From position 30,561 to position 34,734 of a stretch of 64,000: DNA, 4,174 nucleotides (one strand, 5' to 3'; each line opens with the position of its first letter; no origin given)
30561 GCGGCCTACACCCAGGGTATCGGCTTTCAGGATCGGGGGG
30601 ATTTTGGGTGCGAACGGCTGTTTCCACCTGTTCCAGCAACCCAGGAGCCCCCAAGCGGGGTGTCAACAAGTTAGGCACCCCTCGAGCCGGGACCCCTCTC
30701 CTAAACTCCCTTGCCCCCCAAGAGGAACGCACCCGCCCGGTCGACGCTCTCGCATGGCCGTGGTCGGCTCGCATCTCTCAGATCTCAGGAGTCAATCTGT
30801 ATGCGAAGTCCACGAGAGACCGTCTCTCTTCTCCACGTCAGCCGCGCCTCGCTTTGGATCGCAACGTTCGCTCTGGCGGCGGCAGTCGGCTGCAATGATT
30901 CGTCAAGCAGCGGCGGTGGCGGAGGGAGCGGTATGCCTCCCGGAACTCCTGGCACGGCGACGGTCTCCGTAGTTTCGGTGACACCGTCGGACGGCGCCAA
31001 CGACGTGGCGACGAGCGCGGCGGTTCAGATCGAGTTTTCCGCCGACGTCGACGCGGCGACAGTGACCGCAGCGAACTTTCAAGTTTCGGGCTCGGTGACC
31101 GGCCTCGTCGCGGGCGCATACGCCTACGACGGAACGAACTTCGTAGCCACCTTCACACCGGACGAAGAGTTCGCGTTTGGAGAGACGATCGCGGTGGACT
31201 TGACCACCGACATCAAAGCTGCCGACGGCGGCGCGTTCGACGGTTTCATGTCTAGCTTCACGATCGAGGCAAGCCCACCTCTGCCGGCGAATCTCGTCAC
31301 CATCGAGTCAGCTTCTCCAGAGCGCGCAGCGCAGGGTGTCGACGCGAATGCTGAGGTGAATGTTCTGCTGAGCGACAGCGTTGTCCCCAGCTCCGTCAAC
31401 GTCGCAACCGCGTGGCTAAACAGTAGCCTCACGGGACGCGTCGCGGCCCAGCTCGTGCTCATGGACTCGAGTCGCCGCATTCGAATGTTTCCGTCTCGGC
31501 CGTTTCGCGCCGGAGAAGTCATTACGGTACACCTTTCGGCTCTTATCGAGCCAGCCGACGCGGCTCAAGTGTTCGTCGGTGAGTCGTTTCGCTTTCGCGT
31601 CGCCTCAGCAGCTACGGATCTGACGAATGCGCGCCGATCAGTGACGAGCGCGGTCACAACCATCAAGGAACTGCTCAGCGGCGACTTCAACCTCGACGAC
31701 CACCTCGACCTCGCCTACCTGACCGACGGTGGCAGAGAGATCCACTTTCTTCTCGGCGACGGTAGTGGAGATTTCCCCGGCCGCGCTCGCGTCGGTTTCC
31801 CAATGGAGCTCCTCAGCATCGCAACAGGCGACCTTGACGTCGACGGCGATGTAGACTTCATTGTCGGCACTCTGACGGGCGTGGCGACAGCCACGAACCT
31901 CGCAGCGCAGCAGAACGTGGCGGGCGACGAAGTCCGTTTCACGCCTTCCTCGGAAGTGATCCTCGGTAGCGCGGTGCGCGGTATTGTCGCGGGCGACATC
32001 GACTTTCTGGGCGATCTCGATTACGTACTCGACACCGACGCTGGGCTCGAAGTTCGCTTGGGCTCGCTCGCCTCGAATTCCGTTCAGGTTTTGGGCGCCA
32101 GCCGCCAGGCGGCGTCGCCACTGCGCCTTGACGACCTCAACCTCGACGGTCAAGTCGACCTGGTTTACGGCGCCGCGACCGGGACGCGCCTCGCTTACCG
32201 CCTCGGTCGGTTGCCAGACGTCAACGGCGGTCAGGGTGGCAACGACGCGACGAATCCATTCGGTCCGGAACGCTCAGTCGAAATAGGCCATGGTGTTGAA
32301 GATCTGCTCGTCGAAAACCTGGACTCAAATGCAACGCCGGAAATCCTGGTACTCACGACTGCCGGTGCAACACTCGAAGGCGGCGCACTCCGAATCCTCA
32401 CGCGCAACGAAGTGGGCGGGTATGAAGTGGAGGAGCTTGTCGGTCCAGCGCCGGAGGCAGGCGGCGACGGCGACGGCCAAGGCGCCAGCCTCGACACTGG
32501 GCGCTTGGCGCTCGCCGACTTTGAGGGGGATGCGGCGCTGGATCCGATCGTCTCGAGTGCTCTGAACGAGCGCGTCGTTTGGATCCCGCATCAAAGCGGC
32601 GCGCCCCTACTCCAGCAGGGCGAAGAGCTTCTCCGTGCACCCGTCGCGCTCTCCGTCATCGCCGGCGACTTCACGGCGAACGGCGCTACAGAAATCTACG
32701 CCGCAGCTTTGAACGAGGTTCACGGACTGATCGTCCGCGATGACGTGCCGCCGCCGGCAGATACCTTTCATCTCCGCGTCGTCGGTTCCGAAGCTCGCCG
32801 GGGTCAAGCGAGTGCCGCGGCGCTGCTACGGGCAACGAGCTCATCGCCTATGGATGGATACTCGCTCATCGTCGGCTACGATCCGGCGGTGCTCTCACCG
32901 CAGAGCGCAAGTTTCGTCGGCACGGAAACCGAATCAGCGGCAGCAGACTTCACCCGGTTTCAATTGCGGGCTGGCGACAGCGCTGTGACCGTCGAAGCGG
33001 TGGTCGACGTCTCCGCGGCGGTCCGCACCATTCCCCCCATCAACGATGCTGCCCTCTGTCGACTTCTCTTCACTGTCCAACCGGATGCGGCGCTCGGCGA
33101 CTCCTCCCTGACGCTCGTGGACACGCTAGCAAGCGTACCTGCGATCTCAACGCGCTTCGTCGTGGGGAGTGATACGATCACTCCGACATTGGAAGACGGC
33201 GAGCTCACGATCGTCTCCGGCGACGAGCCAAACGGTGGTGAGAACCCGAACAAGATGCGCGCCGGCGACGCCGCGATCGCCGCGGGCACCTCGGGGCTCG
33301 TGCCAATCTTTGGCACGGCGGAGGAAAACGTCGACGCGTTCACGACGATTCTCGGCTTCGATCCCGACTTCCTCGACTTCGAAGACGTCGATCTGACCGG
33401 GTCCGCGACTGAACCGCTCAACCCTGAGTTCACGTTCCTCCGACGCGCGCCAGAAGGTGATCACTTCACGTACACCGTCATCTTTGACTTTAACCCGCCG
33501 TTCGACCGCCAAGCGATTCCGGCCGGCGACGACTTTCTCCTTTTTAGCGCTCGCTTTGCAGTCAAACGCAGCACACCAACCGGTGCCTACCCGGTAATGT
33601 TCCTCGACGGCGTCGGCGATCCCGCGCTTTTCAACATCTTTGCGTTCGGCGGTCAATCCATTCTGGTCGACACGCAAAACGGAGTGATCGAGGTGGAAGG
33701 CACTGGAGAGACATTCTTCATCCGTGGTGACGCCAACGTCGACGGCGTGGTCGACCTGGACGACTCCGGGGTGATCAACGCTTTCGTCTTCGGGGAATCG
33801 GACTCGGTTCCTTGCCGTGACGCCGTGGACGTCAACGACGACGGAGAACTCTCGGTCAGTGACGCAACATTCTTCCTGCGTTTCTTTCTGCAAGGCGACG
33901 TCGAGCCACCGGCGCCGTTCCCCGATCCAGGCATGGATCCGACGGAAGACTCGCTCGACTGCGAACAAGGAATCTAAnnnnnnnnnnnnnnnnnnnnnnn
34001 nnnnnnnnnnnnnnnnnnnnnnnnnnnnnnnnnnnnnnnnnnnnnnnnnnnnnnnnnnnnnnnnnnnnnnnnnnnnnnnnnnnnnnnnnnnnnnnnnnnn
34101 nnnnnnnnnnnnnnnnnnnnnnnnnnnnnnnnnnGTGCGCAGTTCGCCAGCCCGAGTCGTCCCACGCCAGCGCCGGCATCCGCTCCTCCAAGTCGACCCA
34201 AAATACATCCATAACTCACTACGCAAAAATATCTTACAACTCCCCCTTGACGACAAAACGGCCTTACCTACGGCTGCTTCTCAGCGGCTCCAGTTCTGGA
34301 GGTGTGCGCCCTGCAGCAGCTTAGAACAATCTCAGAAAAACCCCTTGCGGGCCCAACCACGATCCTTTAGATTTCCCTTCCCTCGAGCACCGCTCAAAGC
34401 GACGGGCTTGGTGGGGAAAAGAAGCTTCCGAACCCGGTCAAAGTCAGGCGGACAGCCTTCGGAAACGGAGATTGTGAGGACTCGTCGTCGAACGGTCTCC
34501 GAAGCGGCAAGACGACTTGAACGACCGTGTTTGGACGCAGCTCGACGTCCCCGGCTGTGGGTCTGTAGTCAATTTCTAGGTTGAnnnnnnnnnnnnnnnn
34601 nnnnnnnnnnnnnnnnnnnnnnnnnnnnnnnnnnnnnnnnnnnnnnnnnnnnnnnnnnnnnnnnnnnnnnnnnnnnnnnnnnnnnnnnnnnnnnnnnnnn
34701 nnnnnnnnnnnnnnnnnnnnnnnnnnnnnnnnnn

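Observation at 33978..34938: ~1 kb ORF-free gap with promoter-like -35 and a strong intrinsic terminator: candidate ~400-nt ncRNA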

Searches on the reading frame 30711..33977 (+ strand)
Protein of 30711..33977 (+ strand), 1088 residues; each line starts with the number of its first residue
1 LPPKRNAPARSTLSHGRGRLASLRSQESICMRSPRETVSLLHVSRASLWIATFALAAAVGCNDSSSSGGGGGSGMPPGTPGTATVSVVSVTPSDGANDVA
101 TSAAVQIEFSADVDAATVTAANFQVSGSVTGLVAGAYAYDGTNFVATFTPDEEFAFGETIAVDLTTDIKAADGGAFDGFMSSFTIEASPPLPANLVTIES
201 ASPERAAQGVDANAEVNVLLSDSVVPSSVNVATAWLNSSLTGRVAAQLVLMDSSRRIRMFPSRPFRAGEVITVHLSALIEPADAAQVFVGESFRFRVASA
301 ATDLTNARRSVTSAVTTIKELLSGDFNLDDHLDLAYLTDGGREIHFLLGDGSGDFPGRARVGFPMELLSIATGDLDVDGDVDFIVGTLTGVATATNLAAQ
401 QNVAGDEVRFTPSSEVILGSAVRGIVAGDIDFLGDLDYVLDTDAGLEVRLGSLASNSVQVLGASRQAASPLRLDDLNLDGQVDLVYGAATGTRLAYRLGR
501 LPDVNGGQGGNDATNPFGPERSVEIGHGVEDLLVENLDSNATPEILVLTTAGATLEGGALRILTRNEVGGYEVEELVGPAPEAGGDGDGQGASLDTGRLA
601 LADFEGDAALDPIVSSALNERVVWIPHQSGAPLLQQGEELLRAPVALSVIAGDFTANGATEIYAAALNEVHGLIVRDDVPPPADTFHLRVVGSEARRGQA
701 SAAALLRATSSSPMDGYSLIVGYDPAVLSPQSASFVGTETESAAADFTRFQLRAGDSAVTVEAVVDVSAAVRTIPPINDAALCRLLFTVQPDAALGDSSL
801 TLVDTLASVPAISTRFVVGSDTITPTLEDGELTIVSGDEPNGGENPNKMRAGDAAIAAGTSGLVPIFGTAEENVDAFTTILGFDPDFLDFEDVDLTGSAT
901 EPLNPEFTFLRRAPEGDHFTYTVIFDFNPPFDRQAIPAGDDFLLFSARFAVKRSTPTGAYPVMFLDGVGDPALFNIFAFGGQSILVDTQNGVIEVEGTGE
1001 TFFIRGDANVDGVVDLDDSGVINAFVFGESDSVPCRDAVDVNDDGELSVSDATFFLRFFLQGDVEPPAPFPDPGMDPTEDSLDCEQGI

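Call 11: search_protein_families(library=pfam, proteins=[window:30711-33977:+], max_evalue=0.01)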
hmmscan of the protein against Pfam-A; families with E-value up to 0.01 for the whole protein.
window:30711-33977:+ (1088 aa): 2 families
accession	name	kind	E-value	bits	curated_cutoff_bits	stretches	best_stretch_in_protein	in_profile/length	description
PF13205.12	Big_5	-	1.6e-19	71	23.6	2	84-184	4-104/105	Bacterial Ig-like domain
PF13517.12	FG-GAP_3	-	6.8e-06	27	26.9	1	325-385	1-61/61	FG-GAP-like repeat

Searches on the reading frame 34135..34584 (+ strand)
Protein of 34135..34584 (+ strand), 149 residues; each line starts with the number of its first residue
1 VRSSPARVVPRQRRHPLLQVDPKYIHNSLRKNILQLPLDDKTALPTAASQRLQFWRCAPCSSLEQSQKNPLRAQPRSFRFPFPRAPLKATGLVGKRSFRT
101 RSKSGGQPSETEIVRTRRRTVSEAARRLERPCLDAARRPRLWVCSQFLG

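Call 11: search_protein_families(library=pfam, proteins=[window:34135-34584:+], max_evalue=0.01)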
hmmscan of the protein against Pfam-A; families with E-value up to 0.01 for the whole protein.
window:34135-34584:+ (149 aa): 0 families
